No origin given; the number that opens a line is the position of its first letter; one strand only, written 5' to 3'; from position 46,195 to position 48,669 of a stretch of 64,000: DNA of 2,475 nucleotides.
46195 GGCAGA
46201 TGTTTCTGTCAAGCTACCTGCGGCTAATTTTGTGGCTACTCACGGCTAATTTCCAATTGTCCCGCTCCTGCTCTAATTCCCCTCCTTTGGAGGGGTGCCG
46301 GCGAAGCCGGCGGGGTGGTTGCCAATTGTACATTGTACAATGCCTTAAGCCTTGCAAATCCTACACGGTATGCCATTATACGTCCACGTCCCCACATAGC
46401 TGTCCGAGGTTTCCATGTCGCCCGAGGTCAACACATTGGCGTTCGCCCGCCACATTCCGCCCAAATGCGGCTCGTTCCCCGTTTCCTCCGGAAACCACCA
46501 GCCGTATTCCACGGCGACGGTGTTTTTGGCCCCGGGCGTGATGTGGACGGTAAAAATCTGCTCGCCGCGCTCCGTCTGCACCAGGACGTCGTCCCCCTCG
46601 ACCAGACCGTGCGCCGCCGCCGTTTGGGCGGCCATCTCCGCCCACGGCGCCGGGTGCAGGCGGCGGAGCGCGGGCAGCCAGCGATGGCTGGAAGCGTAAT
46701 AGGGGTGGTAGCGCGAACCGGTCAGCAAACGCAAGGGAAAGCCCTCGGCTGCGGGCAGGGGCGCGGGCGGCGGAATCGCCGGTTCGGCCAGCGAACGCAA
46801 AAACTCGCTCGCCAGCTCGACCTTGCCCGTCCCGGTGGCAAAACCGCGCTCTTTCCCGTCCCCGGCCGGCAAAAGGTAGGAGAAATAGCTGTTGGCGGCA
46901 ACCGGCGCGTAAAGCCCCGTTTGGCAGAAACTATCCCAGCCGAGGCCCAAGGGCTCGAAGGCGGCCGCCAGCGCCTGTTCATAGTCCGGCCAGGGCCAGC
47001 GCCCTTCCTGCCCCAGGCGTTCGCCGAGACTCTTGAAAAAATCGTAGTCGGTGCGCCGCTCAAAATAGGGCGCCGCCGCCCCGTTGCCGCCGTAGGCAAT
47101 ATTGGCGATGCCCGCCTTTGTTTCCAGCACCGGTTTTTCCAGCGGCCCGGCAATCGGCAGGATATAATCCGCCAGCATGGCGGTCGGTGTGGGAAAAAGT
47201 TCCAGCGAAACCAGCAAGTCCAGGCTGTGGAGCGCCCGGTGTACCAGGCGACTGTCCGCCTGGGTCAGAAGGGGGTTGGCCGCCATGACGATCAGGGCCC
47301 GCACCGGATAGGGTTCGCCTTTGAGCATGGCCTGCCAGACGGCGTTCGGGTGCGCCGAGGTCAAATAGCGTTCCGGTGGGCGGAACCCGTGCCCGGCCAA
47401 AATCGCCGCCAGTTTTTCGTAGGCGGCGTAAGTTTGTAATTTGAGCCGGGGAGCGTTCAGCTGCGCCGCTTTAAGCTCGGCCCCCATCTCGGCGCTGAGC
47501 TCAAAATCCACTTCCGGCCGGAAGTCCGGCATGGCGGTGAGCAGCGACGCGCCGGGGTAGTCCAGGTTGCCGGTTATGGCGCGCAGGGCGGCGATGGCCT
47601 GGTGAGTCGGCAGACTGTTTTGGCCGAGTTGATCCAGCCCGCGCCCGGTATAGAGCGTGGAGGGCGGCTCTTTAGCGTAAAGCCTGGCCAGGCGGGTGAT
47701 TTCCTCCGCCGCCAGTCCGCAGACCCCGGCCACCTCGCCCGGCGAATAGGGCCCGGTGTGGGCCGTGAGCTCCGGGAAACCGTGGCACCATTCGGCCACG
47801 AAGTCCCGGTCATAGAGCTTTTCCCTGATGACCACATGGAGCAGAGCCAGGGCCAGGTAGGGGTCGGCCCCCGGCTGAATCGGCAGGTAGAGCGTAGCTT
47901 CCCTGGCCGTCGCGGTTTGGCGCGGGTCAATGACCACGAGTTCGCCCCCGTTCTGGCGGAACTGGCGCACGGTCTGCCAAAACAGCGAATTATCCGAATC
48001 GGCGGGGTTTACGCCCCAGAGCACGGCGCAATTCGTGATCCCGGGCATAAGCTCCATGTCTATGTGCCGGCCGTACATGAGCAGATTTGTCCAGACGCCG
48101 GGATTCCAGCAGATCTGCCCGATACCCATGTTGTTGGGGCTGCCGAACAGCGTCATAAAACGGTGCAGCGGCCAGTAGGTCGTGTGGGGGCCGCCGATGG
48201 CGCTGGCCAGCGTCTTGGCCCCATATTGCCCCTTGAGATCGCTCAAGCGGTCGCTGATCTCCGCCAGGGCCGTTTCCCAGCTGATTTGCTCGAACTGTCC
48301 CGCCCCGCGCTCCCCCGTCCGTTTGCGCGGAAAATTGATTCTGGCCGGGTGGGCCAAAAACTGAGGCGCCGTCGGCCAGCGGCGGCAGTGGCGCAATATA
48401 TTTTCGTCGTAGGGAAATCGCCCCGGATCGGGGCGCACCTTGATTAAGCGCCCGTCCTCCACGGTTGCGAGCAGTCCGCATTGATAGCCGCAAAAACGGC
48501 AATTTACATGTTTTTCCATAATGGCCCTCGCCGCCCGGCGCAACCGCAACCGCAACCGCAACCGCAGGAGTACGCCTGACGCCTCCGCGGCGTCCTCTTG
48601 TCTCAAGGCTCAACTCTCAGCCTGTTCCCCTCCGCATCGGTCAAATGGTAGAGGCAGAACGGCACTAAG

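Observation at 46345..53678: Operon with two Tat-less acetylene-hydratase-clade molybdopterin enzymes, FeS and NrfD subunits, and an embedded radical-SAM gene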

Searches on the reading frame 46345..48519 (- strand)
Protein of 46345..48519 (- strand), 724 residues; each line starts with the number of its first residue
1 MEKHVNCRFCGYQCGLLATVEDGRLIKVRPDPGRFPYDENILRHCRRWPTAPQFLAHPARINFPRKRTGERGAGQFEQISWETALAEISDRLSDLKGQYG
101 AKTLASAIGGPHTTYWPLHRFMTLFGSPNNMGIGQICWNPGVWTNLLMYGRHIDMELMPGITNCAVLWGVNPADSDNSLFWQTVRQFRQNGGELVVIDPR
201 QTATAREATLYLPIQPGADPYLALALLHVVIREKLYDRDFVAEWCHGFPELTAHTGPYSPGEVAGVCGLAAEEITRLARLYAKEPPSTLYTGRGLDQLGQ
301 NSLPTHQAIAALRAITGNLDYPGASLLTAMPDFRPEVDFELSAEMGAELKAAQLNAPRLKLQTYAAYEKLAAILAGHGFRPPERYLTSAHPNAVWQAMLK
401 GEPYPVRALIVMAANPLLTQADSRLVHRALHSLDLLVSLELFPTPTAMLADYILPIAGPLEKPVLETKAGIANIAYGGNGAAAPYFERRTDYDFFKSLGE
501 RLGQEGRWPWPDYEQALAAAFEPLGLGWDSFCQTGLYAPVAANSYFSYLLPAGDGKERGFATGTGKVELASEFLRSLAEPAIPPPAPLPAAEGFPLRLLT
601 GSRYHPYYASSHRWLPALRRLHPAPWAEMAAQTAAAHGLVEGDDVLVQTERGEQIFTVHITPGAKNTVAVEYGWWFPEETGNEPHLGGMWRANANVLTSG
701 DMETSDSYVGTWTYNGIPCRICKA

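Call 8: search_protein_families(library=pfam, proteins=[window:46345-48519:-], max_evalue=0.01)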
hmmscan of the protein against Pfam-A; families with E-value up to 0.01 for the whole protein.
window:46345-48519:- (724 aa): 3 families
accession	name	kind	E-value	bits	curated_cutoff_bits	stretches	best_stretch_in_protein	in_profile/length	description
PF00384.28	Molybdopterin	-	1.4e-28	100.4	24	1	60-501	1-353/353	Molybdopterin oxidoreductase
PF01568.27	Molydop_binding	-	5.7e-13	49.3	26.8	1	597-701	2-96/110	Molydopterin dinucleotide binding domain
PF04879.21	Molybdop_Fe4S4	-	7.4e-06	26.3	22.7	1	7-32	8-33/55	Molybdopterin oxidoreductase Fe4S4 domain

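Call 9: search_protein_families(library=ncbifam, proteins=[window:46345-48519:-], max_evalue=0.01)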
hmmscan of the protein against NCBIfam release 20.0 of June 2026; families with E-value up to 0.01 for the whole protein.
window:46345-48519:- (724 aa): 26 families (the best 25 are shown)
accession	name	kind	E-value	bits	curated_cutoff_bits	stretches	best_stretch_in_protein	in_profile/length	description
NF012032.0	PRK15488.1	equivalog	7.3e-64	216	694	1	7-515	48-540/759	thiosulfate reductase PhsA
TIGR01591.1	Fdh-alpha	equivalog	2.8e-63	214.1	666.25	1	7-508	3-482/672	formate dehydrogenase subunit alpha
TIGR02166.1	dmsA_ynfE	subfamily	2.9e-49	167.8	777.7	2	10-325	53-397/794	DMSO/selenate family reductase complex A subunit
NF047855.1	AssmNtatRedNasC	equivalog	1.2e-46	159.4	1100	2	5-304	23-322/708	assimilatory nitrate reductase catalytic subunit NasC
TIGR03479.1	DMSO_red_II_alp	subfamily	1.9e-39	135.4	984.75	2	43-243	103-305/913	molybdopterin-dependent oxidoreductase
TIGR00509.1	bisC_fam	subfamily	7.1e-36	123.7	1017.55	2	64-506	55-514/772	molybdopterin guanine dinucleotide-containing S/N-oxide reductase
NF041884.1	selenate_YnfF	exception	1.1e-33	116.1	1650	1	9-505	53-560/798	selenate/tellurate reductase subunit YnfF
NF041885.1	selenate_YnfE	exception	8.9e-33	113.1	1675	1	9-320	56-399/805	selenate/tellurate reductase subunit YnfE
NF011566.1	PRK14990.1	exception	3.7e-26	91.4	1600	1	9-255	66-329/814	dimethylsulfoxide reductase subunit A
NF041783.2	mnquin_red_QrcB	equivalog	6.8e-24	84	440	3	397-546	395-545/695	menaquinone reductase molybdopterin-binding-like subunit QrcB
NF041323.1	Nitr_red_NasA_Halo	equivalog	2.9e-21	75.7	1000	1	164-458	155-428/673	assimilatory nitrate reductase NasA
NF011682.0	PRK15102.1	equivalog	5.7e-21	74.3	909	2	60-324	100-395/829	trimethylamine-N-oxide reductase TorA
TIGR02164.1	torA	equivalog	1.2e-19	70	1465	1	60-507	96-569/824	trimethylamine-N-oxide reductase TorA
NF041714.1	arsenate_red_ArrA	equivalog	1.3e-18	66.6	1600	1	6-247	54-298/848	arsenate respiratory reductase molybdopterin-containing subunit ArrA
TIGR01701.1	Fdhalpha-like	subfamily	7.3e-18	64.1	582.15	1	57-469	96-509/744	FdhF/YdeP family oxidoreductase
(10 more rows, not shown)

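Call 14: search_solved_structures(query=window:46345-48519:-, max_evalue=1e-10)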
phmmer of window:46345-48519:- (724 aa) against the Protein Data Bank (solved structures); distinct sequences matched with E-value up to 1e-10: 30.
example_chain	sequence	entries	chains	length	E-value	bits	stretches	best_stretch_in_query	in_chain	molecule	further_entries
2e7z_A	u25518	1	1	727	1.3e-79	271.6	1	3-702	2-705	Acetylene hydratase Ahy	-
2vpw_A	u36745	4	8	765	2.9e-49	171.2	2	6-331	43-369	THIOSULFATE REDUCTASE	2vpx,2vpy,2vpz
7qv7_S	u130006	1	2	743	6.4e-42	146.9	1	5-506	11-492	Hydrogen dependent carbon dioxide reductase subunit FdhF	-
1aa6_A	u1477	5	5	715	8.5e-42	146.5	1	6-504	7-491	FORMATE DEHYDROGENASE H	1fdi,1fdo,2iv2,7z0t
9t1s_L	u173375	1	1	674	1.9e-35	125.6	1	4-508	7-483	formate dehydrogenase (coenzyme F420)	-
7vw6_A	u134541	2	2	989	2.5e-34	121.9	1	6-658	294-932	Formate dehydrogenase | Tungsten-containing formate dehydrogenase alpha subunit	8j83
7e5z_A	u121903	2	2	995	2.5e-34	121.8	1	6-658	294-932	Formate dehydrogenase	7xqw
9wxb_B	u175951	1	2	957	9.5e-31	110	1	6-465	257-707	Formate dehydrogenase alpha subunit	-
2jio_A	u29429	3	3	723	7e-30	107.1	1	7-457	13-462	PERIPLASMIC NITRATE REDUCTASE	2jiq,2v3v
7l5i_A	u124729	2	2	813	2.8e-29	105.1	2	54-325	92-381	Trimethylamine-N-oxide reductase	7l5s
2jim_A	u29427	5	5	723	3.2e-29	105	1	7-457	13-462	PERIPLASMIC NITRATE REDUCTASE | PROTEIN (PERIPLASMIC NITRATE REDUCTASE)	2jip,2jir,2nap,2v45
7bkb_D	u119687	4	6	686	1.4e-28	102.8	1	6-661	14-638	Formate dehydrogenase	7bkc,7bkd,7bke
1e18_A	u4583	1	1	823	1.4e-27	99.5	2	18-325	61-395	DMSO REDUCTASE.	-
1e60_A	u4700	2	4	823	1.6e-27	99.3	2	18-325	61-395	Dimethyl sulfoxide/trimethylamine N-oxide reductase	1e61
1dmr_A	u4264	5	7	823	1.7e-27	99.2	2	18-325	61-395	DMSO REDUCTASE | Dimethyl sulfoxide/trimethylamine N-oxide reductase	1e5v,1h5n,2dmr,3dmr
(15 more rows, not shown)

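Call 44: search_solved_structures(query=window:46345-48519:-, max_evalue=1e-70, show_alignments=1)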
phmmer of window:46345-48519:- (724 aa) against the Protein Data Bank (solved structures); distinct sequences matched with E-value up to 1e-70: 1.
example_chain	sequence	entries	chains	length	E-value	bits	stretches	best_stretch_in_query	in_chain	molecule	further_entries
2e7z_A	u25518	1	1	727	1.3e-79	271.6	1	3-702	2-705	Acetylene hydratase Ahy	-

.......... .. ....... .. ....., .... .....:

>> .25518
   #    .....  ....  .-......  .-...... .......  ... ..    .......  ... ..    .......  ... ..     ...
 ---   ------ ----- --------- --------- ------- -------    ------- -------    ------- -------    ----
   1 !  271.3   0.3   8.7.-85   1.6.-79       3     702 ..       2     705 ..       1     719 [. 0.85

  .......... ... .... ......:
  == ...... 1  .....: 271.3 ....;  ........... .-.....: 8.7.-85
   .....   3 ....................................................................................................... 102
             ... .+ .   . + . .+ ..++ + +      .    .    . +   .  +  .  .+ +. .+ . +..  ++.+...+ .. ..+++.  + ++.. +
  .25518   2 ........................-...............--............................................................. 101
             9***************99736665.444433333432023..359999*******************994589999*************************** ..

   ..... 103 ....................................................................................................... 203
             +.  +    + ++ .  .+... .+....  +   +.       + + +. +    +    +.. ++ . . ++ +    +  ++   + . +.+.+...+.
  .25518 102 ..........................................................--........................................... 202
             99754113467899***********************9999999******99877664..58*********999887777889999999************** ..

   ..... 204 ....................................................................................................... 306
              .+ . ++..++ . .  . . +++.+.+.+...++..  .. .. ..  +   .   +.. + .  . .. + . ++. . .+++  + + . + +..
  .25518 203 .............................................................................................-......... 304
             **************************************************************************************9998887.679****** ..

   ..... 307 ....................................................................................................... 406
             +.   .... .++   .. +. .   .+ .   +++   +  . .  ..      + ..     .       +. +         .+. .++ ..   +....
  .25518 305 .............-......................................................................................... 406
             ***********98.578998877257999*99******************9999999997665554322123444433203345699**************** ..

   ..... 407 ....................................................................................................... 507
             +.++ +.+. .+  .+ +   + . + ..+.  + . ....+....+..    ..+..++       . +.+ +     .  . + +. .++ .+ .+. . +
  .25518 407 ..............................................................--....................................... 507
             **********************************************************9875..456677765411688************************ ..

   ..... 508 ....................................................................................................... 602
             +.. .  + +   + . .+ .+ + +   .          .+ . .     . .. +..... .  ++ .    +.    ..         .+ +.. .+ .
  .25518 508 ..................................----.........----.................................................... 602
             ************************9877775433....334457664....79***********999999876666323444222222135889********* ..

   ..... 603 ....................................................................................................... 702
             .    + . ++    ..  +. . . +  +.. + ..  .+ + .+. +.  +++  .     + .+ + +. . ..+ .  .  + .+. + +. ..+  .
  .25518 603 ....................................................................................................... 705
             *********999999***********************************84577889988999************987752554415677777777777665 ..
